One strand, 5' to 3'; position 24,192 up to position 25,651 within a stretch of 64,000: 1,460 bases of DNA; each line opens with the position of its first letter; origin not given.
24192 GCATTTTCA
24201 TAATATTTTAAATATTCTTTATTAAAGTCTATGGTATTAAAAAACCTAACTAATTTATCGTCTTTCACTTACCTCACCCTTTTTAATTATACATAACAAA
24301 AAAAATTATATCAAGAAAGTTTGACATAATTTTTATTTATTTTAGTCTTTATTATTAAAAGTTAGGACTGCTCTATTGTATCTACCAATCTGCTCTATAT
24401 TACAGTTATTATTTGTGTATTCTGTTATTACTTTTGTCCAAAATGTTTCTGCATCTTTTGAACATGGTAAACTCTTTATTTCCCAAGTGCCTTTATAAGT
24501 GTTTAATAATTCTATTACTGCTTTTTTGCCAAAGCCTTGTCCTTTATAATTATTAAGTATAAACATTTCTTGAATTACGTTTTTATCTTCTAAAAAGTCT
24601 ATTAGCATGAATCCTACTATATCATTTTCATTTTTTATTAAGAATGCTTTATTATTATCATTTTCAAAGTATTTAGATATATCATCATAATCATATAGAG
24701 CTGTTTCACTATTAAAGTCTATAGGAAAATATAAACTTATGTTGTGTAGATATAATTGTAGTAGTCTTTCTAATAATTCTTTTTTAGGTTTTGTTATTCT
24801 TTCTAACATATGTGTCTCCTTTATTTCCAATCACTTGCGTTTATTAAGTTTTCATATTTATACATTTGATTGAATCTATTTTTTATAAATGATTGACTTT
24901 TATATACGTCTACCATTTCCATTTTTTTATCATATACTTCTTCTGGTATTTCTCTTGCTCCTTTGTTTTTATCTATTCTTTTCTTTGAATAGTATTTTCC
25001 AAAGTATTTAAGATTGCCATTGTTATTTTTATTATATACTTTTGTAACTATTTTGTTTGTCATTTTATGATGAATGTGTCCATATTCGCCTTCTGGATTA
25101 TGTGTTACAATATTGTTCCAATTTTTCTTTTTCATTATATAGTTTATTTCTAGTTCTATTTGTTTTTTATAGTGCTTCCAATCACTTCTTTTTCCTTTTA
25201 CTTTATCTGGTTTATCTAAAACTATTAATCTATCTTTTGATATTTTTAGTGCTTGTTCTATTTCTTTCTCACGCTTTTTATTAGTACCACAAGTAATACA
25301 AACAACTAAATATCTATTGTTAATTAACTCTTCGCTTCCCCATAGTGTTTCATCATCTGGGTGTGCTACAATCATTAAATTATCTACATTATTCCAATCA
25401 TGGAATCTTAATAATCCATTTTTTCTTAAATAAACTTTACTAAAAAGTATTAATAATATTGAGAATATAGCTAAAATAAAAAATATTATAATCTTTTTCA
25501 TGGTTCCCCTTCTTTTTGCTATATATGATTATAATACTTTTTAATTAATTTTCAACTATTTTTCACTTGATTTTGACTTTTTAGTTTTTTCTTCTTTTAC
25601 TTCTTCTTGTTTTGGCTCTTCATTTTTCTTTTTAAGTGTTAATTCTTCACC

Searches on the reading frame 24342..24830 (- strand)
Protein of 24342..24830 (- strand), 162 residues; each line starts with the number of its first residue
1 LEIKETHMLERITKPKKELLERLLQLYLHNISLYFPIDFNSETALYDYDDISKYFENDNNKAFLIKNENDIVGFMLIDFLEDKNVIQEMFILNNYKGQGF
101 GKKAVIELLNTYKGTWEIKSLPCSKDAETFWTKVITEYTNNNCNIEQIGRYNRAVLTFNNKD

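Call 35: search_protein_families(library=pfam, proteins=[window:24342-24830:-], max_evalue=0.001)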
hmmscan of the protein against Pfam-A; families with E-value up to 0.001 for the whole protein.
window:24342-24830:- (162 aa): 3 families
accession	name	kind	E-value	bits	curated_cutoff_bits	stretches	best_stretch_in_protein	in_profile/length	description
PF00583.31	Acetyltransf_1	-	5.3e-07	30.4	20.7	1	45-114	18-90/116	Acetyltransferase (GNAT) family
PF13673.13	Acetyltransf_10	-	1.4e-05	25.5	23.6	1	47-110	18-78/128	Acetyltransferase (GNAT) domain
PF13508.13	Acetyltransf_7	-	6.5e-05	23.7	27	1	60-113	3-57/84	Acetyltransferase (GNAT) domain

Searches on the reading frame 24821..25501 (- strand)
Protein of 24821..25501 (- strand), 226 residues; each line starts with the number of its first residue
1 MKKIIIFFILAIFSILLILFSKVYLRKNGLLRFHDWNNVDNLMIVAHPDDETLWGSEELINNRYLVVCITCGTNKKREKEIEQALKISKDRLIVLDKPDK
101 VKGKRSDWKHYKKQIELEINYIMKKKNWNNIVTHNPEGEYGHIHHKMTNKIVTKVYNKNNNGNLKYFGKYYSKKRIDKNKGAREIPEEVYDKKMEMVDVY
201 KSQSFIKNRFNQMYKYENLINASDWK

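Call 35: search_protein_families(library=pfam, proteins=[window:24821-25501:-], max_evalue=0.001)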
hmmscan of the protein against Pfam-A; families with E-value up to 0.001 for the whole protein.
window:24821-25501:- (226 aa): 1 family
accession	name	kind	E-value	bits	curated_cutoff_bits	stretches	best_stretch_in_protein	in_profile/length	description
PF02585.22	PIG-L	-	2.6e-09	38.1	28.2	1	42-155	1-128/129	GlcNAc-PI de-N-acetylase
